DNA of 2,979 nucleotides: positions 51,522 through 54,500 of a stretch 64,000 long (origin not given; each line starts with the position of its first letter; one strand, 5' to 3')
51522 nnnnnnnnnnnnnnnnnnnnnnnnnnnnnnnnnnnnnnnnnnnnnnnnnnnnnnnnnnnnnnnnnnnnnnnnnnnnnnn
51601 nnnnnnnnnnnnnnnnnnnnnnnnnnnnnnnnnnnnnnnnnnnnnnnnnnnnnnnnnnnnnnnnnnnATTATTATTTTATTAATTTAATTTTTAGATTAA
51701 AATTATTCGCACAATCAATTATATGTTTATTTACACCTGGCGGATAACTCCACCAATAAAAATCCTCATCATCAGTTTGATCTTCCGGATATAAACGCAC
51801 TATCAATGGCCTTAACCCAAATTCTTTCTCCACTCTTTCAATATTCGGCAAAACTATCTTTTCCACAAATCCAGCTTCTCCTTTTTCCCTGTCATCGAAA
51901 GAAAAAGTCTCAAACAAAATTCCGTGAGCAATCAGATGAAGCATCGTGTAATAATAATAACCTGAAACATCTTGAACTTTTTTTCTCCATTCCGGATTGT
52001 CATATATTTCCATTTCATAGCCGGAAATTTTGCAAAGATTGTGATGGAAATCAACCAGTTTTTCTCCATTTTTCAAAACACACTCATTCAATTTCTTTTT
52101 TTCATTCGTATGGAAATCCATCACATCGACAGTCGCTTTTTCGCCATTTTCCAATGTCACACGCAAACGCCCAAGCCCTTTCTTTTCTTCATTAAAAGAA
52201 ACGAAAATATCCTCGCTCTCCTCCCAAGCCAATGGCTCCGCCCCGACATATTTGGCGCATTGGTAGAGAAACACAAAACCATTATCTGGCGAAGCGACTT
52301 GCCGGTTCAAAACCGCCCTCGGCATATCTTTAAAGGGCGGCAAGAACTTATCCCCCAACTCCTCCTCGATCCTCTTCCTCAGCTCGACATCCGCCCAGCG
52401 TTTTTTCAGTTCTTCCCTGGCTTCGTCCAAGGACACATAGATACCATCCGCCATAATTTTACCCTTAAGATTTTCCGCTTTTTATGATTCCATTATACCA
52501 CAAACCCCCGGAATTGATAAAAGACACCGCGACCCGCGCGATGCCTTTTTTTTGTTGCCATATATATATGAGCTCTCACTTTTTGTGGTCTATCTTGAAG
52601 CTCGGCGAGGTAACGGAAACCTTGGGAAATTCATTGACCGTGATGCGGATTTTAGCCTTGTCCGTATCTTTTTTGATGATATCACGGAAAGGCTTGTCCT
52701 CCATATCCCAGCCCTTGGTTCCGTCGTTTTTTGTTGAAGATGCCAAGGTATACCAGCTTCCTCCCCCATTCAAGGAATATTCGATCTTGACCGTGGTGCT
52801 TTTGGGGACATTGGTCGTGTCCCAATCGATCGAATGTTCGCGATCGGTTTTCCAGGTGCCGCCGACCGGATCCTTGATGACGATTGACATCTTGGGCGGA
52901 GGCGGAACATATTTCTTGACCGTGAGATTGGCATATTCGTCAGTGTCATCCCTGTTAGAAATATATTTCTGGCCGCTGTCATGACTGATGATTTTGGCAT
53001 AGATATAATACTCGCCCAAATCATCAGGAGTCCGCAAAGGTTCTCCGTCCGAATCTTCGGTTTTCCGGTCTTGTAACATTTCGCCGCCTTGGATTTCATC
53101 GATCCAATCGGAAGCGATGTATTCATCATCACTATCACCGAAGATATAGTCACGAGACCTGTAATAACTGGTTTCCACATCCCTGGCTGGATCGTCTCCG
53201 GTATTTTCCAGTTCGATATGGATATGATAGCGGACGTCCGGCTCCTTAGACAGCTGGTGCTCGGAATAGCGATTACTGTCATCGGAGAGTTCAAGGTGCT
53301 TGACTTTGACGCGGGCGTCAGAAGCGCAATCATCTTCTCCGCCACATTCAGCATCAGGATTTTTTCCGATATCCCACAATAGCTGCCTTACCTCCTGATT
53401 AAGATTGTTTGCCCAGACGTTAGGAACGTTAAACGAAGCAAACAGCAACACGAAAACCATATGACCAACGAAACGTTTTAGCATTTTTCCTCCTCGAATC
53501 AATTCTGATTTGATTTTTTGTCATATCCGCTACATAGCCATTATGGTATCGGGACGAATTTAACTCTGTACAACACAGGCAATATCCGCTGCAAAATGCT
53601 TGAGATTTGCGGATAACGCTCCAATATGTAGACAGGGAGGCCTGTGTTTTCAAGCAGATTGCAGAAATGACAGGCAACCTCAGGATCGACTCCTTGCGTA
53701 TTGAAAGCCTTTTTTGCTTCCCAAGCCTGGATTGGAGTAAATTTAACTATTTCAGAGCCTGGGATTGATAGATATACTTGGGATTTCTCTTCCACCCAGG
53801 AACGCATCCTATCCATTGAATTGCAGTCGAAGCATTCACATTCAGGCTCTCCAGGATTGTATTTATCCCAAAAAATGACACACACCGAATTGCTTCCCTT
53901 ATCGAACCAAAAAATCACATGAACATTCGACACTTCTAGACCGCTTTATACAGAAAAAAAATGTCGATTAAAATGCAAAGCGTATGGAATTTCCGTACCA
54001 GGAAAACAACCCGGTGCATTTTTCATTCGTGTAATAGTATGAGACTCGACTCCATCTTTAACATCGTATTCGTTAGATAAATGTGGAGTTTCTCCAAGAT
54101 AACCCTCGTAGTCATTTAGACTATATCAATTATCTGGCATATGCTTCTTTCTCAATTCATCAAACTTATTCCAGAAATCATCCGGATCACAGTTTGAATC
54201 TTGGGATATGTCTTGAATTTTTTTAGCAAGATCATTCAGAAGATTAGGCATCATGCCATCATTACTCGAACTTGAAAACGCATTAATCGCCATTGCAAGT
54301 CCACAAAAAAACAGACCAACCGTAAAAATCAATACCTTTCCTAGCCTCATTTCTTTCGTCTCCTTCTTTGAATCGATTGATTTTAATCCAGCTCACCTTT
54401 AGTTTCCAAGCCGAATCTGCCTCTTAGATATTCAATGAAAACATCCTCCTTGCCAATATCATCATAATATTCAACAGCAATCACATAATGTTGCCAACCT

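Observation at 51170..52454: A bacterial SET-domain methyltransferase with a co-transcribed unknown partner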

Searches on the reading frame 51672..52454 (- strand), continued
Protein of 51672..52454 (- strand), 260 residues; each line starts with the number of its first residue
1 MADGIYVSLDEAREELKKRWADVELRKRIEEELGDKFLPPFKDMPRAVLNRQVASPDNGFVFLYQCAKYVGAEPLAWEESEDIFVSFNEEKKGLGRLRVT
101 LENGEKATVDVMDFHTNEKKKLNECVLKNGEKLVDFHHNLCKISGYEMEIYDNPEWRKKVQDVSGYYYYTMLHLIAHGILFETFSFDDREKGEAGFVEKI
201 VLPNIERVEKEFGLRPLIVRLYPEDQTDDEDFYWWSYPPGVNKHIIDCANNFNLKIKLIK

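Call 51: find_encoding_contigs(protein=P0242, flank=5000, max_places=3)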
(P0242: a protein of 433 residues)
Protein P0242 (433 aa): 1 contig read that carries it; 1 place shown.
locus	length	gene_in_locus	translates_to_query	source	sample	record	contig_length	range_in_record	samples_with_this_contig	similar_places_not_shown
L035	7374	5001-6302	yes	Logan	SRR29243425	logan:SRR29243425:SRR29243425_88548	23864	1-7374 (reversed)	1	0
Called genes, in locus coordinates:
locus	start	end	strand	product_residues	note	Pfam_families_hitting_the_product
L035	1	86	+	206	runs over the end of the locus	-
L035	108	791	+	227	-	PF05552:MS_channel_1st_1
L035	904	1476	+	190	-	-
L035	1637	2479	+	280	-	-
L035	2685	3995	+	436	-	PF01071:GARS_A, PF02843:GARS_C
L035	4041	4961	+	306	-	PF00892:EamA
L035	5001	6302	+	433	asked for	PF22421:SYY_C-terminal (weak)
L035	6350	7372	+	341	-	?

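Call 53: search_protein_families(library=pfam, proteins=[L035:6350-7372:+, L034:6843-8681:+], max_evalue=1)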
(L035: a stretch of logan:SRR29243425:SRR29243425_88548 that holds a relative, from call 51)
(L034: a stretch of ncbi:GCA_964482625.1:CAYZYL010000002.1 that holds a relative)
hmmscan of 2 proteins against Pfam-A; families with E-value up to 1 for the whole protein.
L035:6350-7372:+ (341 aa): 1 family
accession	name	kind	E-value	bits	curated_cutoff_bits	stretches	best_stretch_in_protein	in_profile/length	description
PF00512.31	HisKA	-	0.0096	16.4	26.9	1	325-341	1-17/66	His Kinase A (phospho-acceptor) domain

L034:6843-8681:+ (613 aa): 3 families
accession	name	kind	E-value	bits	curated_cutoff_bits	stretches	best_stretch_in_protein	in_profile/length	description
PF02518.31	HATPase_c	-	3.7e-25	89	26.4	1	477-600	2-110/111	Histidine kinase-, DNA gyrase B-, and HSP90-like ATPase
PF00512.31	HisKA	-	2.6e-15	56.6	26.9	1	361-429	1-66/66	His Kinase A (phospho-acceptor) domain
PF16927.11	HisKA_7TM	-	5e-09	36.8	28.6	1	34-253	5-222/224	N-terminal 7TM region of histidine kinase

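Call 54: search_protein_families(library=padloc, proteins=[window:51672-52454:-, P0335, P0263], max_evalue=0.01)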
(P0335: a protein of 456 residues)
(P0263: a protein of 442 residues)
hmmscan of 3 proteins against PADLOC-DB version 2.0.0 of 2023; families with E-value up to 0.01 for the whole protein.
window:51672-52454:- (260 aa): 0 families

P0335 (456 aa): 0 families

P0263 (442 aa): 1 family
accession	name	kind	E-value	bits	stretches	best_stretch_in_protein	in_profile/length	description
PDLC04962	PDC-S22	-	0.0022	15.1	1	138-201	40-102/281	-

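Call 55: search_protein_families(library=phrogs, proteins=[window:51672-52454:-, P0335, P0263], max_evalue=0.01)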
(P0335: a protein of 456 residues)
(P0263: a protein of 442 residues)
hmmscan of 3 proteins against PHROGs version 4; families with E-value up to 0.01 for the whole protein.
window:51672-52454:- (260 aa): 0 families

P0335 (456 aa): 2 families
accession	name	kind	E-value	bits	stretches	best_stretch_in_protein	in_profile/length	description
phrog_26567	-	unknown function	0.0055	18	0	93-148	14-72/88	-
phrog_37204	-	unknown function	0.0095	16.8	0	76-131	88-142/168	-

P0263 (442 aa): 1 family
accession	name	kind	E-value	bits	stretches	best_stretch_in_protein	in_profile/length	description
phrog_1249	-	other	3.8e-06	27.8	1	38-136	48-135/180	acetyltransferase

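Call 61: find_related_loci(query=A1, collection=metagenome_contigs, flank=4000)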
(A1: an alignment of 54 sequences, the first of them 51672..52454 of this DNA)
Query A1 (260 aa) in metagenome_contigs; peptide patterns used: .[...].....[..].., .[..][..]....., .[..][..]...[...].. (x = any residue, [..] = any of these).
319 stretches matched a pattern; 55 encode a relative of the query (tblastn E <= 1e-3); 55 distinct loci.
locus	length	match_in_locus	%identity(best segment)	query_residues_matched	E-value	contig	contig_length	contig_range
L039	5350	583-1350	61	5-260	5e-106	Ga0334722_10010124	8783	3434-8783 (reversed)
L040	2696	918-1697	58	1-260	2e-105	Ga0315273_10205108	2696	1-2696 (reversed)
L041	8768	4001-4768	58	2-259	2e-101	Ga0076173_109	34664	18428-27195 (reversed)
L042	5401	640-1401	58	3-255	2e-100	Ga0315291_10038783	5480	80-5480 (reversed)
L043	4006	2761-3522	58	3-255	1e-100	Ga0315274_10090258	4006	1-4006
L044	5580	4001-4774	55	2-260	3e-98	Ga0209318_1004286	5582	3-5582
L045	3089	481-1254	56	1-259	3e-99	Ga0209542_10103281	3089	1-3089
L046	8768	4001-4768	56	3-260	4e-97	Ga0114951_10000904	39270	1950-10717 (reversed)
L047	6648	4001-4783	54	2-260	4e-96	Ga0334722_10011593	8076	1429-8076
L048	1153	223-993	56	1-259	2e-104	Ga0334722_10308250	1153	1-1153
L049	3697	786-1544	56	5-257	1e-95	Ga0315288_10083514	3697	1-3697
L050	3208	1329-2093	55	5-259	1e-95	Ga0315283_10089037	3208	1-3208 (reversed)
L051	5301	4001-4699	58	2-236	1e-93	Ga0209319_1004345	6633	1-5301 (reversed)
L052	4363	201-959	53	5-257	1e-93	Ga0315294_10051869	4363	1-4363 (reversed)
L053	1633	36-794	54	5-259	2e-98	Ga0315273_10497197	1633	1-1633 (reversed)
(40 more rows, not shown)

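Call 72: predict_structure(alignment_id=A2)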
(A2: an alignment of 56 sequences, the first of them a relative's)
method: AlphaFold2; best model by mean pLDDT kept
length: 456 residues; sequences in the alignment: 56
mean_pLDDT: 86.2   pTM: 0.62
mean pLDDT of the five models: 86.2, 85.4, 85.4, 83.7, 81.8
residues with pLDDT >= 90: 269; 70-90: 131; 50-70: 37; < 50: 19
segments of 3 or more residues with pLDDT < 50: 270-286
pLDDT, mean of each block of 10 residues (from residue 1): 83 93 97 96 92 87 96 95 97 96 93 73 63 96 96 96 90 89 83 95 90 86 97 98 83 86 75 38 53 86 86 78 69 74 75 68 77 95 92 93 94 93 95 96 94 89
secondary structure, 60 per line:
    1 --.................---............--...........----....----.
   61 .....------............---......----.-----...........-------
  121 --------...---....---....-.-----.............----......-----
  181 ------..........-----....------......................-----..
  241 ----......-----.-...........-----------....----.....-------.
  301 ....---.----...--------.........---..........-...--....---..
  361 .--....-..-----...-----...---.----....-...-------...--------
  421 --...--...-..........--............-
elements in order: H3-19 H23-34 H37-47 H52-55 E60-65 H72-83 E87-92 H103-109 E110-113 E129-131 H135-138 H154-165 E173-175 H187-196 E202-205 H212-233 H245-250 H258-268 H280-283 E288-292 E300-304 E313-315 E324-327 H328-332 H336-345 E347-349 E352-355 H364-367 E376-378 E384-386 E395-398 E410-412 E423-425 H432-441 H444-455

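Call 75: search_protein_families(library=pfam, proteins=[P0495, P0492, P0490, L027:6829-7266:+], max_evalue=0.01)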
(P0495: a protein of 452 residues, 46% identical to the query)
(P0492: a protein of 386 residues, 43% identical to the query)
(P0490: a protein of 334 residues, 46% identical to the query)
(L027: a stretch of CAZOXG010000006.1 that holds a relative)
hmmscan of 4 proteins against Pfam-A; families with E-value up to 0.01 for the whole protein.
P0495 (452 aa): 2 families
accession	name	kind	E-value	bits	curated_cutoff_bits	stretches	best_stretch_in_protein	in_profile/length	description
PF08867.16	FRG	-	1.8e-21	77.3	25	1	39-128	4-93/94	FRG domain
PF00856.33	SET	-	1.1e-09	39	22.4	1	298-402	2-105/105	SET domain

P0492 (386 aa): 2 families
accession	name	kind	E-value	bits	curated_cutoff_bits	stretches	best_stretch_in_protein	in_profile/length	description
PF15956.11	DUF4760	-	1.2e-09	39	25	1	43-160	7-137/141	Domain of unknown function (DUF4760)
PF00856.33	SET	-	7e-09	36.5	22.4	1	228-333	1-105/105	SET domain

P0490 (334 aa): 1 family
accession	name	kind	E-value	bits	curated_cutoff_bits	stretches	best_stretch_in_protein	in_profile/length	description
PF00856.33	SET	-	9.4e-08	32.9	22.4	1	179-284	1-105/105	SET domain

L027:6829-7266:+ (146 aa): 0 families

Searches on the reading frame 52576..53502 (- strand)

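Call 3: search_protein_families(library=pfam, proteins=[window:52576-53502:-], max_evalue=0.1)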
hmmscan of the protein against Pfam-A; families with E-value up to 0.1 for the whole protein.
window:52576-53502:- (308 aa): 1 family
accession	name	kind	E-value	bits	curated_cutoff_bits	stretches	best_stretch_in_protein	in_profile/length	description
PF21471.3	Reelin_subrepeat-B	-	0.022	14.9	27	1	232-274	54-95/127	Reelin subrepeat B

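Call 4: search_protein_families(library=ncbifam, proteins=[window:52576-53502:-], max_evalue=0.1)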
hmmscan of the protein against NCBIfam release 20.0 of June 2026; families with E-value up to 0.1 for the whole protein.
window:52576-53502:- (308 aa): 0 families

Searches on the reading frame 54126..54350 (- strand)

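Call 3: search_protein_families(library=pfam, proteins=[window:54126-54350:-], max_evalue=0.1)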
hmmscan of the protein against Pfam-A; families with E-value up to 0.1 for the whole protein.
window:54126-54350:- (74 aa): 1 family
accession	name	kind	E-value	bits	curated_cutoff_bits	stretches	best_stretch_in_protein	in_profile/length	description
PF00854.27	PTR2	-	0.092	12.1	27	1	9-37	282-310/392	POT family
